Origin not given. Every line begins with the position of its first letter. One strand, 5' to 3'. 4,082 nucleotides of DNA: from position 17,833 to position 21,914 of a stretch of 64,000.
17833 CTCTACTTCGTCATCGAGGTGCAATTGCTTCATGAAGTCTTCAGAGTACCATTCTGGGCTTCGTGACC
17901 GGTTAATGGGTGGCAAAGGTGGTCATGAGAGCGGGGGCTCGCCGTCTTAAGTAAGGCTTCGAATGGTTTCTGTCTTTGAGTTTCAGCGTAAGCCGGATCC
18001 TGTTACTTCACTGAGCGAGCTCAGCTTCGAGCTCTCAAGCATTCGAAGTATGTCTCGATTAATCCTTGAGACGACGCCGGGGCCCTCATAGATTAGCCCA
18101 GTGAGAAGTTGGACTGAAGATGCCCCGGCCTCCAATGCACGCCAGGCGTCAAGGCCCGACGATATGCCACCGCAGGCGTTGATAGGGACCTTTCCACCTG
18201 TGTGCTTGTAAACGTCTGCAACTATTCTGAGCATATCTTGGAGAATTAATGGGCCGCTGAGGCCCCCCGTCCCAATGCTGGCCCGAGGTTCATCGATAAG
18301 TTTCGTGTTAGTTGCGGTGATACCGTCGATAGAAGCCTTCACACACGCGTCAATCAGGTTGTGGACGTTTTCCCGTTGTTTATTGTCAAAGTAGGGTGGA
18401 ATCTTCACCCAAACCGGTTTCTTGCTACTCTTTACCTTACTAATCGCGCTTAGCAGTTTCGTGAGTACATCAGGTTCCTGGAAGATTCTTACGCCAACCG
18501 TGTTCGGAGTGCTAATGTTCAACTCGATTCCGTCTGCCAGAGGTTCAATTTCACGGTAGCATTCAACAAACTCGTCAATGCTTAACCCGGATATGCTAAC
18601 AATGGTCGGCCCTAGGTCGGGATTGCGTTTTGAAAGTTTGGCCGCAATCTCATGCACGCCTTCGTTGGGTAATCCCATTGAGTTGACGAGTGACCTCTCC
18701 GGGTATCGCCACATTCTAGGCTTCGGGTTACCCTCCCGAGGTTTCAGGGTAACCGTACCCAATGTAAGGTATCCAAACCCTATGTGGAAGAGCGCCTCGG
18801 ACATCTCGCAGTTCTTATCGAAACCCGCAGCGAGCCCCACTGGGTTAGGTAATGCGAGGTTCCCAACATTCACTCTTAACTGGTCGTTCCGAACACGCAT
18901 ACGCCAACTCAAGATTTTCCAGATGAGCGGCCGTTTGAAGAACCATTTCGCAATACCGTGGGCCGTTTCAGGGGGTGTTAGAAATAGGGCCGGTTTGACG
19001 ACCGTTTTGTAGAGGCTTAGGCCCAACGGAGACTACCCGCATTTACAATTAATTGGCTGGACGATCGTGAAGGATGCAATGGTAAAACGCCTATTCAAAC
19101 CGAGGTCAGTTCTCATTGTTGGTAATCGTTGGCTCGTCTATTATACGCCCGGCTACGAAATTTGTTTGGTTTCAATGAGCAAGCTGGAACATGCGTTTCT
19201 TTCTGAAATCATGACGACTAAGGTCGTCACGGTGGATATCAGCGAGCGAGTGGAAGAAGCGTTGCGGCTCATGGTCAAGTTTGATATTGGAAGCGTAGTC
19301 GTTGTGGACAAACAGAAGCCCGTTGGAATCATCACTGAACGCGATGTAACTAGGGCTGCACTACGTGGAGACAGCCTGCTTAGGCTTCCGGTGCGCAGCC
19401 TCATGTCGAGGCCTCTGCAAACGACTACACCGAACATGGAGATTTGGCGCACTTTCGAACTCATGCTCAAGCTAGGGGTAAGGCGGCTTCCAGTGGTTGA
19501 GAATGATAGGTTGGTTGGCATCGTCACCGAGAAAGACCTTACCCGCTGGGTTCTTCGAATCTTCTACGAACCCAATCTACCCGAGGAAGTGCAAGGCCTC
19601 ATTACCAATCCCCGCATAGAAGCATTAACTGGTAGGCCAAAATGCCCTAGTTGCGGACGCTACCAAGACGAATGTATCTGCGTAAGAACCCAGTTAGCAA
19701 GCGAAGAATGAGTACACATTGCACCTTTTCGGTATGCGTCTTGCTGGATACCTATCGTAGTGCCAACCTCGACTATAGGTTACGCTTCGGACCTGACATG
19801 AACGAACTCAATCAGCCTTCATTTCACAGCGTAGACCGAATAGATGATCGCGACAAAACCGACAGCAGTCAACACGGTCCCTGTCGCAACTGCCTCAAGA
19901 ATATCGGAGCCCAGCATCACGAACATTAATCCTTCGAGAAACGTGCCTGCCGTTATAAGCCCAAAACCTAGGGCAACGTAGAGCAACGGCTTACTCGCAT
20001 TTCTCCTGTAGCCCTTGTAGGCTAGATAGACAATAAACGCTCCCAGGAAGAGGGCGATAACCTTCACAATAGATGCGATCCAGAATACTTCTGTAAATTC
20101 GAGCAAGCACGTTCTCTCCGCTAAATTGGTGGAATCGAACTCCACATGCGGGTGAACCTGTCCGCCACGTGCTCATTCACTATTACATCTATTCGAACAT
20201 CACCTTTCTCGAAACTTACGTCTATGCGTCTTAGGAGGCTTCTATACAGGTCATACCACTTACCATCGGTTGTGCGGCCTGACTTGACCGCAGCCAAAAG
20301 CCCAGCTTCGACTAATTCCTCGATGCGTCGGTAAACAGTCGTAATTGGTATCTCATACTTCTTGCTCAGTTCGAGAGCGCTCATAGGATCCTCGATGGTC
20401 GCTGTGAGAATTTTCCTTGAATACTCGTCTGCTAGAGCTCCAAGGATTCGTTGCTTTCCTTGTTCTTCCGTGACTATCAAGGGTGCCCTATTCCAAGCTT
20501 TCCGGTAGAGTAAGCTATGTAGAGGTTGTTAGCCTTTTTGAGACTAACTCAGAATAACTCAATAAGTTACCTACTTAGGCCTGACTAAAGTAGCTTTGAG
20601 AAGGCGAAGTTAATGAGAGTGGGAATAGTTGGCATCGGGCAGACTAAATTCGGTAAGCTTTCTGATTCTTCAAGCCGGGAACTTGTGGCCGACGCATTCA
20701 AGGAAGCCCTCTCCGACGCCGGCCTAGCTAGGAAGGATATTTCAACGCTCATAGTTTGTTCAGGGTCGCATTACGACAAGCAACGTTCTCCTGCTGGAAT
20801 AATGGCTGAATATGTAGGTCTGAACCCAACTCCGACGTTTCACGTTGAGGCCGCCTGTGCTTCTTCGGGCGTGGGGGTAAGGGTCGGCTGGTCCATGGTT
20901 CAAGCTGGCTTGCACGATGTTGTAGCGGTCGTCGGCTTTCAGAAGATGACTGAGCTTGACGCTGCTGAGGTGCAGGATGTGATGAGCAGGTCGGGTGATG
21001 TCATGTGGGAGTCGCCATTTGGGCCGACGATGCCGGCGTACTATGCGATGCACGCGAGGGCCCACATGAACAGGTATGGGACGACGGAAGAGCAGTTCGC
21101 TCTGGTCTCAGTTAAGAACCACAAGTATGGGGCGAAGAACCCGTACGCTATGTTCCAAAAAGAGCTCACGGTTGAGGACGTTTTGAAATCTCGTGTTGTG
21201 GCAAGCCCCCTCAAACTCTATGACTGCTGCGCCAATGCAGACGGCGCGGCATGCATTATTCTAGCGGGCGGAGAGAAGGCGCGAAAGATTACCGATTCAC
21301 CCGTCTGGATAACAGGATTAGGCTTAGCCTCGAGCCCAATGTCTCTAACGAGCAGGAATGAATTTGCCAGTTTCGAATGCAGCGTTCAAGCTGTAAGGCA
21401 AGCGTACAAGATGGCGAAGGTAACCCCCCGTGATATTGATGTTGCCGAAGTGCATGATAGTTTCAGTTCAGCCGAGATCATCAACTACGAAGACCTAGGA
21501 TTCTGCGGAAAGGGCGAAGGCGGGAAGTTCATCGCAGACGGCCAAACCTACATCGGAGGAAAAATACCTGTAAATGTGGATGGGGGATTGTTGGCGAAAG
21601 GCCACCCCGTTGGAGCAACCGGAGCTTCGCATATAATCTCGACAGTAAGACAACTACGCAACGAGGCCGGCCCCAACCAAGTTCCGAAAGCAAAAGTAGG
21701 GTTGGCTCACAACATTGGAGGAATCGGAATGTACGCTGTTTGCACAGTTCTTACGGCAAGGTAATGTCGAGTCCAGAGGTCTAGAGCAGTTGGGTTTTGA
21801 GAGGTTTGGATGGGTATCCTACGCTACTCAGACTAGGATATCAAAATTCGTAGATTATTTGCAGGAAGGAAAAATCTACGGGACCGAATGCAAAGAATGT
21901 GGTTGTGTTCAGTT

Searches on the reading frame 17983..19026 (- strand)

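Call 16: search_protein_families(library=pfam, proteins=[window:17983-19026:-], max_evalue=0.0001)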
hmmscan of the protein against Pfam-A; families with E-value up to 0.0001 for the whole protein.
window:17983-19026:- (347 aa): 1 family
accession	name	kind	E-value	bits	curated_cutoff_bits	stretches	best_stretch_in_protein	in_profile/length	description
PF01180.27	DHO_dh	-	2.3e-70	237.5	27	1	50-330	2-291/291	Dihydroorotate dehydrogenase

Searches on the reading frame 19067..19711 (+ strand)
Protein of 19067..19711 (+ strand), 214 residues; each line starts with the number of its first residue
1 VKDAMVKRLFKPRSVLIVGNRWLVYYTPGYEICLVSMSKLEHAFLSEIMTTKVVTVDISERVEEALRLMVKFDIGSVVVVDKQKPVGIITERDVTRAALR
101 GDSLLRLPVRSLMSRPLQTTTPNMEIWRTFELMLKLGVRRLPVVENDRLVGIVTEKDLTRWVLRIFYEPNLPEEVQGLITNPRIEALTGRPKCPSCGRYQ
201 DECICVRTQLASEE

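Call 16: search_protein_families(library=pfam, proteins=[window:19067-19711:+], max_evalue=0.0001)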
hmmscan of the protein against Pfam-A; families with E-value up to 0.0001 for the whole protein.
window:19067-19711:+ (214 aa): 1 family
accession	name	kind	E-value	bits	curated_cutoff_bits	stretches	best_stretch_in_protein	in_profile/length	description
PF00571.33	CBS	-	2.4e-30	105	24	2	46-98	2-55/57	CBS domain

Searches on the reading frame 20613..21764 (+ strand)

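Call 15: search_protein_families(library=pfam, proteins=[window:20613-21764:+], max_evalue=0.0001)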
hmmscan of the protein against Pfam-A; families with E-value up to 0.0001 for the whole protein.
window:20613-21764:+ (383 aa): 4 families
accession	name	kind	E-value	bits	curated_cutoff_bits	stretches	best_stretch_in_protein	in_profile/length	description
PF22691.2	Thiolase_C_1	-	1.4e-48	164.7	28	1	239-381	3-143/144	Thiolase C-terminal domain-like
PF00108.29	Thiolase_N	-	6.5e-22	78.6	26.4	1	3-218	1-257/260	Thiolase, N-terminal domain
PF02803.24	Thiolase_C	-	6.7e-12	45.6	27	1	258-355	25-104/123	Thiolase, C-terminal domain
PF02801.28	Ketoacyl-synt_C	-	4.1e-06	27.2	20.8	0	255-282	25-52/119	Beta-ketoacyl synthase, C-terminal domain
